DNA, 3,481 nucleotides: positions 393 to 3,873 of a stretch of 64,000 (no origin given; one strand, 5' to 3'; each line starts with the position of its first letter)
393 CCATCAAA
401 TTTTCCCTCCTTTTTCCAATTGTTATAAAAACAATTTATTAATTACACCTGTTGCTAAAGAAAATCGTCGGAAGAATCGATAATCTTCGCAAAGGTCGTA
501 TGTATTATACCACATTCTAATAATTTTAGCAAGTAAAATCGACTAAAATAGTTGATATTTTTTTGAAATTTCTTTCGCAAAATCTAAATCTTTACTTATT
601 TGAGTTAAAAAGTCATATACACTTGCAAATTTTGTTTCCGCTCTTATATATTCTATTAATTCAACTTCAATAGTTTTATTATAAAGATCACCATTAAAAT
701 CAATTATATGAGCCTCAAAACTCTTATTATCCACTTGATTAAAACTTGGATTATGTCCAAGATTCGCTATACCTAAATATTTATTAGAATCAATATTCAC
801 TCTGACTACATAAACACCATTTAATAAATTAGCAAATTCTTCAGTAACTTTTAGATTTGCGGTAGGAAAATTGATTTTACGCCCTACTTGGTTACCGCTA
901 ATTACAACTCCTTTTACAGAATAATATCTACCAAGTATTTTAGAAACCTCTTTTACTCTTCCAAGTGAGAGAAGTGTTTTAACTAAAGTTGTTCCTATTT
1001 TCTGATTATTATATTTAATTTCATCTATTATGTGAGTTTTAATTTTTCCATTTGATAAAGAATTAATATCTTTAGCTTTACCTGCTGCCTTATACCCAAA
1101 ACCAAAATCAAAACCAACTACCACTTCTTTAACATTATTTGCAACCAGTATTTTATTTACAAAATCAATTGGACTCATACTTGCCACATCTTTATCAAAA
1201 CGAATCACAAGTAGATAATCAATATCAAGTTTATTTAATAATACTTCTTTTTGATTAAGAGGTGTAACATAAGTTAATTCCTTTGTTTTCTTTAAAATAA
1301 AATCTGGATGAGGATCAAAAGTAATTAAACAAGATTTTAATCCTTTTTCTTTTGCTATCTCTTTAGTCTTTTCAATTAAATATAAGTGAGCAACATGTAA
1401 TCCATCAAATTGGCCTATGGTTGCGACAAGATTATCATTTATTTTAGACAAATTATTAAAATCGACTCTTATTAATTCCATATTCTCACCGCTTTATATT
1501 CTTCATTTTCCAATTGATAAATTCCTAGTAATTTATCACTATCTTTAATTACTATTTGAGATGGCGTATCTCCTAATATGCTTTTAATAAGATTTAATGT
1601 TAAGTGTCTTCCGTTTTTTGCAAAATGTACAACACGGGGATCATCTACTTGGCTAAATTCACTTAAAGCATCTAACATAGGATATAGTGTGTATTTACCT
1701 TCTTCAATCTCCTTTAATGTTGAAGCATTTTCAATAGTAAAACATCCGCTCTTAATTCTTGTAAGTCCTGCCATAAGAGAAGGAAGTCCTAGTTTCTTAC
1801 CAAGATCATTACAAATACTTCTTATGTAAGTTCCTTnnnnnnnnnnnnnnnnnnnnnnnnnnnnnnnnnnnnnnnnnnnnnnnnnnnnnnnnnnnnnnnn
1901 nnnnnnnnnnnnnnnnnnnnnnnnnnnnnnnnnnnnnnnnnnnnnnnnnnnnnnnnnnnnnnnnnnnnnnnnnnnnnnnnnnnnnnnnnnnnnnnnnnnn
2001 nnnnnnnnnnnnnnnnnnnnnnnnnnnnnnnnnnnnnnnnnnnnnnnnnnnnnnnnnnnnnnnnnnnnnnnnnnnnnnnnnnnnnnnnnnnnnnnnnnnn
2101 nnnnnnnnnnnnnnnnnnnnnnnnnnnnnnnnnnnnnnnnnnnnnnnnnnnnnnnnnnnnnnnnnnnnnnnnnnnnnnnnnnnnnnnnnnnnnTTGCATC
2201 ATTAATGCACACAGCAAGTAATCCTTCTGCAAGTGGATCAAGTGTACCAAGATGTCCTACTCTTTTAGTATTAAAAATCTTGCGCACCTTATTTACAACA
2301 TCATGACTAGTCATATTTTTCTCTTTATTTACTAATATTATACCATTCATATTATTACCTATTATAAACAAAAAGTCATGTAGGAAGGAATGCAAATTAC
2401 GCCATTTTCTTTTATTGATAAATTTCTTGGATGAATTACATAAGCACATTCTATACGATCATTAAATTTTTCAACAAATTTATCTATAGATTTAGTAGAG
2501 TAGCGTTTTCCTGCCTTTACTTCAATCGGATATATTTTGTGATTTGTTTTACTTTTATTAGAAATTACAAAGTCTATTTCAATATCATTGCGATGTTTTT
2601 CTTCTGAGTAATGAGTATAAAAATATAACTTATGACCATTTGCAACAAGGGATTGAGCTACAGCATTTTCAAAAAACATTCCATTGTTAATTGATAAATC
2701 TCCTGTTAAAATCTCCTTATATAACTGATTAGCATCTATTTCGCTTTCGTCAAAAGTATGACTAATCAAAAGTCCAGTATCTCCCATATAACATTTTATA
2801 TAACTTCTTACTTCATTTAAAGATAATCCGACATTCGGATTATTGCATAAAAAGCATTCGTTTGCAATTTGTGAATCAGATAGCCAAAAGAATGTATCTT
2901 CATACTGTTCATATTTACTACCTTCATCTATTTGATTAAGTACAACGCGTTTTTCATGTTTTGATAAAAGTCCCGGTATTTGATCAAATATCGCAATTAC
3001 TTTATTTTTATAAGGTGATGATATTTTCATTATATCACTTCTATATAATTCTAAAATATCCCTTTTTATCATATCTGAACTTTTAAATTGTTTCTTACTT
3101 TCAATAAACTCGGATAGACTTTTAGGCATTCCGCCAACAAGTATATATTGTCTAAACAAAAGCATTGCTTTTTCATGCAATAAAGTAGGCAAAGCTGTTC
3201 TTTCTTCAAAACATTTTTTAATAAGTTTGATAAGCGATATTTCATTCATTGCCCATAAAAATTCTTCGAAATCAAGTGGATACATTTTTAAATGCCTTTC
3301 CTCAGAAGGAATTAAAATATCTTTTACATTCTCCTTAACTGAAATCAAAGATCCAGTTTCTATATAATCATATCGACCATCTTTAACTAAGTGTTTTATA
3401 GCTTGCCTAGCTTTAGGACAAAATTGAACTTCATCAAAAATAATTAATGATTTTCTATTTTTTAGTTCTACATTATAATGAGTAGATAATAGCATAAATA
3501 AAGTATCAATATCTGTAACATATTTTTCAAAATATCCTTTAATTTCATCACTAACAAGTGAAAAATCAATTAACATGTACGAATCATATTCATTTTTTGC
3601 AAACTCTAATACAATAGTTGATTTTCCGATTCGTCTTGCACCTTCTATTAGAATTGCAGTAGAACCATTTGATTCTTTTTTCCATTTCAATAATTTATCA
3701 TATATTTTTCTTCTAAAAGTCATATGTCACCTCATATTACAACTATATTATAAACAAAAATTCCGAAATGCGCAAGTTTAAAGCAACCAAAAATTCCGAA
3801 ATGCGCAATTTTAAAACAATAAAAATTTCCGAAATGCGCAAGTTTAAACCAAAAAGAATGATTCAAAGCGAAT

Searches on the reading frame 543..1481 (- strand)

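Call 94: search_protein_families(library=pfam, proteins=[window:543-1481:-], max_evalue=0.00001)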
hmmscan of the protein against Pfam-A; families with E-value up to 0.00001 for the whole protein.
window:543-1481:- (312 aa): 2 families
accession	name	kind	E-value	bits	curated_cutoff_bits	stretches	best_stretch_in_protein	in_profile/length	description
PF06574.18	FAD_syn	-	3.1e-43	147.7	27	1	13-165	3-157/158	FAD synthetase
PF01687.23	Flavokinase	-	4.4e-39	134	19.6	1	183-305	1-123/124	Riboflavin kinase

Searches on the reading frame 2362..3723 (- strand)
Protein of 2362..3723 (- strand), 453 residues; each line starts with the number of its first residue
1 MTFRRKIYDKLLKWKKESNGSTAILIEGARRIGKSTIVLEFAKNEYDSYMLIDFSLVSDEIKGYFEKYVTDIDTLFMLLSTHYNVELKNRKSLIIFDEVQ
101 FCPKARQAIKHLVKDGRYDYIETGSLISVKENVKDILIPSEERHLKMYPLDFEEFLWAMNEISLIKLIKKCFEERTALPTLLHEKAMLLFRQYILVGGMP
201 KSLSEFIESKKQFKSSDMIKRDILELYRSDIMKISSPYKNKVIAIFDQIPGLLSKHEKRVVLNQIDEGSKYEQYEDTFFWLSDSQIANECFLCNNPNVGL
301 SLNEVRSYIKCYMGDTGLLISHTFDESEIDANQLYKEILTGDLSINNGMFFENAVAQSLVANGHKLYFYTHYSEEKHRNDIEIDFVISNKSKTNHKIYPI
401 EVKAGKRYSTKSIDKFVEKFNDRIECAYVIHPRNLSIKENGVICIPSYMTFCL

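Call 94: search_protein_families(library=pfam, proteins=[window:2362-3723:-], max_evalue=0.00001)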
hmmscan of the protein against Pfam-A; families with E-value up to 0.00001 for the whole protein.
window:2362-3723:- (453 aa): 2 families
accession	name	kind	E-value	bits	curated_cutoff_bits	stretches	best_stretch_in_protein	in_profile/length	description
PF13173.12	AAA_14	-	1.3e-22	80.6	27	1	22-156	3-129/129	AAA domain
PF13635.12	DUF4143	-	4.5e-19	69.2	28.1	1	230-405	3-160/160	Domain of unknown function (DUF4143)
